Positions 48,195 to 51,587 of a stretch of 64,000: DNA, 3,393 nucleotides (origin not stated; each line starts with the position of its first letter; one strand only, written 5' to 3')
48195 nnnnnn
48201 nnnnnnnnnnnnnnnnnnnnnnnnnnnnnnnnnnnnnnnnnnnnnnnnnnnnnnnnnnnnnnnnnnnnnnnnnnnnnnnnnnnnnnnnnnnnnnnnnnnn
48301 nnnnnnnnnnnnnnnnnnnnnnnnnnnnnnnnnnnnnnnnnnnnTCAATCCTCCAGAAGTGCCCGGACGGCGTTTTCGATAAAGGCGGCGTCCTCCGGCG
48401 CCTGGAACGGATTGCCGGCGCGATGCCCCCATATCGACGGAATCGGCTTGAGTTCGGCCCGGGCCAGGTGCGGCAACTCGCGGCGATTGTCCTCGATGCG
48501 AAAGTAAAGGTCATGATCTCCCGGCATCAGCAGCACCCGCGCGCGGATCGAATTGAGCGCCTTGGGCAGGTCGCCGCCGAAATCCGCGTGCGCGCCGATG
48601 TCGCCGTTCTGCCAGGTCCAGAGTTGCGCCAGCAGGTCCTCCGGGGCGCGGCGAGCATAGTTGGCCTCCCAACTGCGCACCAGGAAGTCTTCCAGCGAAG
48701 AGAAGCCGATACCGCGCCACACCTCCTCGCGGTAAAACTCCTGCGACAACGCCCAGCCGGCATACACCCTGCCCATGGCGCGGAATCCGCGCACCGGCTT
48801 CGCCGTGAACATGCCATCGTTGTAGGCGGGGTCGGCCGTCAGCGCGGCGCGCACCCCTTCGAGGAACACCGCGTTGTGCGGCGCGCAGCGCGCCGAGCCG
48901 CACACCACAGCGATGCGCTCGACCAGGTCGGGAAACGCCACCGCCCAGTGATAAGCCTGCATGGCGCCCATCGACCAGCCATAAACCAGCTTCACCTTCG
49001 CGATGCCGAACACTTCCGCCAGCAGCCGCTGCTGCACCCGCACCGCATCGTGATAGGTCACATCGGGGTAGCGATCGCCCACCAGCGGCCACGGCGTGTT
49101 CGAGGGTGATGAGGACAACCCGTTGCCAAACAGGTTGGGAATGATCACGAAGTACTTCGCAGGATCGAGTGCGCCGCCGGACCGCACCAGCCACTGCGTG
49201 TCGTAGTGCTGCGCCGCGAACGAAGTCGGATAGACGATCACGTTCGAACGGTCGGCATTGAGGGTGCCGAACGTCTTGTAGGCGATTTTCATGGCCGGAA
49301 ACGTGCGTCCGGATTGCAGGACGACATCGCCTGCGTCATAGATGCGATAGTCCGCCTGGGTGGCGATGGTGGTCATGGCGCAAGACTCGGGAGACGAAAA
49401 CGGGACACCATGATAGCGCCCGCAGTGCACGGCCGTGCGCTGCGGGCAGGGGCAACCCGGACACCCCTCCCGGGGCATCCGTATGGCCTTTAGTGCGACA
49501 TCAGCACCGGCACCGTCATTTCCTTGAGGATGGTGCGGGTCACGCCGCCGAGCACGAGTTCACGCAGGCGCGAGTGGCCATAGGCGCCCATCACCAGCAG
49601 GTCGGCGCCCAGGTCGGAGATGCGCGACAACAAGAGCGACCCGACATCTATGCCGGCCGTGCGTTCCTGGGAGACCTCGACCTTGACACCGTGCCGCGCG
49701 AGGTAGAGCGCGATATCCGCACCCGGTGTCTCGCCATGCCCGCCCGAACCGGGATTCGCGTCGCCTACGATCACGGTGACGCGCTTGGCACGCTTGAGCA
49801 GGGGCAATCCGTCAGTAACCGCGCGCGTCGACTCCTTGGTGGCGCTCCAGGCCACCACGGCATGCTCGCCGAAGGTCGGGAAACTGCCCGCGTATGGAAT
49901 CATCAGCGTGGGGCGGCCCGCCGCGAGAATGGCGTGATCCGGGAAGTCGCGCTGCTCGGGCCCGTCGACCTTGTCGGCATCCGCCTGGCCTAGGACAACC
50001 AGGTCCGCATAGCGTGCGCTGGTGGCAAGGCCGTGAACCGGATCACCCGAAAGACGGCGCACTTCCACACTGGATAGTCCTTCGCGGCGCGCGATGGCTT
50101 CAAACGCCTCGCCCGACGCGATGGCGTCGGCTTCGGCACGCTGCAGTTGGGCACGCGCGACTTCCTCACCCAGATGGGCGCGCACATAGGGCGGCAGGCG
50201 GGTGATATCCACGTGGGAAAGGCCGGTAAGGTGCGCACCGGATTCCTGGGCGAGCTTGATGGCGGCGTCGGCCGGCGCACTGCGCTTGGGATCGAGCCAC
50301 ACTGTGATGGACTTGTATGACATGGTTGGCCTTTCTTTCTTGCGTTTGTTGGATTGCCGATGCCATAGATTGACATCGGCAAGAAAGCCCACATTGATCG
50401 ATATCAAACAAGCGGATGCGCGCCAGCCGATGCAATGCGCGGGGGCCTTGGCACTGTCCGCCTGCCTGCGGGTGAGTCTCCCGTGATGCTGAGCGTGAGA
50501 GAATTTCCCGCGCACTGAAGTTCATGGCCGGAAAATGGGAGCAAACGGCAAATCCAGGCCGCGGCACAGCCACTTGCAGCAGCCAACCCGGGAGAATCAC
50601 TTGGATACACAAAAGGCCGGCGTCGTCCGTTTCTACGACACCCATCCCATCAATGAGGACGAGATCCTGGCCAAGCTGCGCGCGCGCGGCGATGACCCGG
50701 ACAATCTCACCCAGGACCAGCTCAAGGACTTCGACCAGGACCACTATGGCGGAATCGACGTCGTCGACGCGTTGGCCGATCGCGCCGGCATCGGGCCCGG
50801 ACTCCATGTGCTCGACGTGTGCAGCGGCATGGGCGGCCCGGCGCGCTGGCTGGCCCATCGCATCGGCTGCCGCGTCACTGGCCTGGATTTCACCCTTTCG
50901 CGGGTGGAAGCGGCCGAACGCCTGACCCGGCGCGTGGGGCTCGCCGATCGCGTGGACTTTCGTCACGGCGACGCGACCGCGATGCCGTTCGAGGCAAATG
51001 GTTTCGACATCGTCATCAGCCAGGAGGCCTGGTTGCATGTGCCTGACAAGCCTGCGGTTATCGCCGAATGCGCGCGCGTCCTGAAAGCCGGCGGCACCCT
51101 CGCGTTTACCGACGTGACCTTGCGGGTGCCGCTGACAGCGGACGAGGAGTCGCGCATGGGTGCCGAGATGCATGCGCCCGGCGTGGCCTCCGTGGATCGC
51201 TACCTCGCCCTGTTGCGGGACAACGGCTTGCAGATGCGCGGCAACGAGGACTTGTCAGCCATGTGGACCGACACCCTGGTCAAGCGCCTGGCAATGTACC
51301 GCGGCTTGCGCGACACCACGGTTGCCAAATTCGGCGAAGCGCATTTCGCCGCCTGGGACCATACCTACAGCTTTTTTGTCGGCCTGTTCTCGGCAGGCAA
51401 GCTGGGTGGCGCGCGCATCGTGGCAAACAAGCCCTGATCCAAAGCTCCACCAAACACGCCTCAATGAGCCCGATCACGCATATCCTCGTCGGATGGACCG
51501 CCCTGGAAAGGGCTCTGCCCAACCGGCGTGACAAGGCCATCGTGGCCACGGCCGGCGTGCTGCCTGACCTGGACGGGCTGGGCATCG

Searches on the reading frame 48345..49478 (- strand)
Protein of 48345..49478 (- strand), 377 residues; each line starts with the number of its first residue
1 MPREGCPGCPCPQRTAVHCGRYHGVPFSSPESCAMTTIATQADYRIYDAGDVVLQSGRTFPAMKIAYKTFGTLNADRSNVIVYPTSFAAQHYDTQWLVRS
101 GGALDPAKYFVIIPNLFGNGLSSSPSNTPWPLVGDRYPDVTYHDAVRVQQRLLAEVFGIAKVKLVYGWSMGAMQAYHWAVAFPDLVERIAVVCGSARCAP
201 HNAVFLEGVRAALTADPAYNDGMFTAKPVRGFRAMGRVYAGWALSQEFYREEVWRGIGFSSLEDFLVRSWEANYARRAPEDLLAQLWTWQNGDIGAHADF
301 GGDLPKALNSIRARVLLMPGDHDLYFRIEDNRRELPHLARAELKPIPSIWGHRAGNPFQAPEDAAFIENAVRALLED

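Call 20: search_protein_families(library=pfam, proteins=[window:48345-49478:-], max_evalue=0.00001)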
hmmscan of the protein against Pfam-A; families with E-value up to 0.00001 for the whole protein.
window:48345-49478:- (377 aa): 2 families
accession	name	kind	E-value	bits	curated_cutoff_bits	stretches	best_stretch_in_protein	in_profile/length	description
PF00561.26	Abhydrolase_1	-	1e-13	51.9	25.8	1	103-337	22-223/245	alpha/beta hydrolase fold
PF12697.13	Abhydrolase_6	-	3.2e-08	34.9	26.3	1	105-361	27-211/217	Alpha/beta hydrolase family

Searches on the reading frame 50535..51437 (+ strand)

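Call 75: search_protein_families(library=pfam, proteins=[window:50535-51437:+], max_evalue=0.00001)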
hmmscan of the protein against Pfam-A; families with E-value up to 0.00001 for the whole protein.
window:50535-51437:+ (300 aa): 7 families
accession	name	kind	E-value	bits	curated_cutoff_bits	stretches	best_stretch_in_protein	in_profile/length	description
PF08241.18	Methyltransf_11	-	2.6e-22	79.7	21.2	1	93-191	1-95/95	Methyltransferase domain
PF13649.12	Methyltransf_25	-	4.8e-21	75.7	27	1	92-187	1-97/97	Methyltransferase domain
PF13847.12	Methyltransf_31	-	1.4e-18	67.4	27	1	88-202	3-122/145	Methyltransferase domain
PF01209.24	Ubie_methyltran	-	1.1e-11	45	20.1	1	82-191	41-151/233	ubiE/COQ5 methyltransferase family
PF08242.18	Methyltransf_12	-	1.2e-11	45.7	30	1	93-189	1-98/98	Methyltransferase domain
PF13489.12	Methyltransf_23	-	1.8e-09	37.9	27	1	86-208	20-128/164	Methyltransferase domain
PF02353.26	CMAS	-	2.5e-06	27.5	27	1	77-275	51-253/273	Mycolic acid cyclopropane synthetase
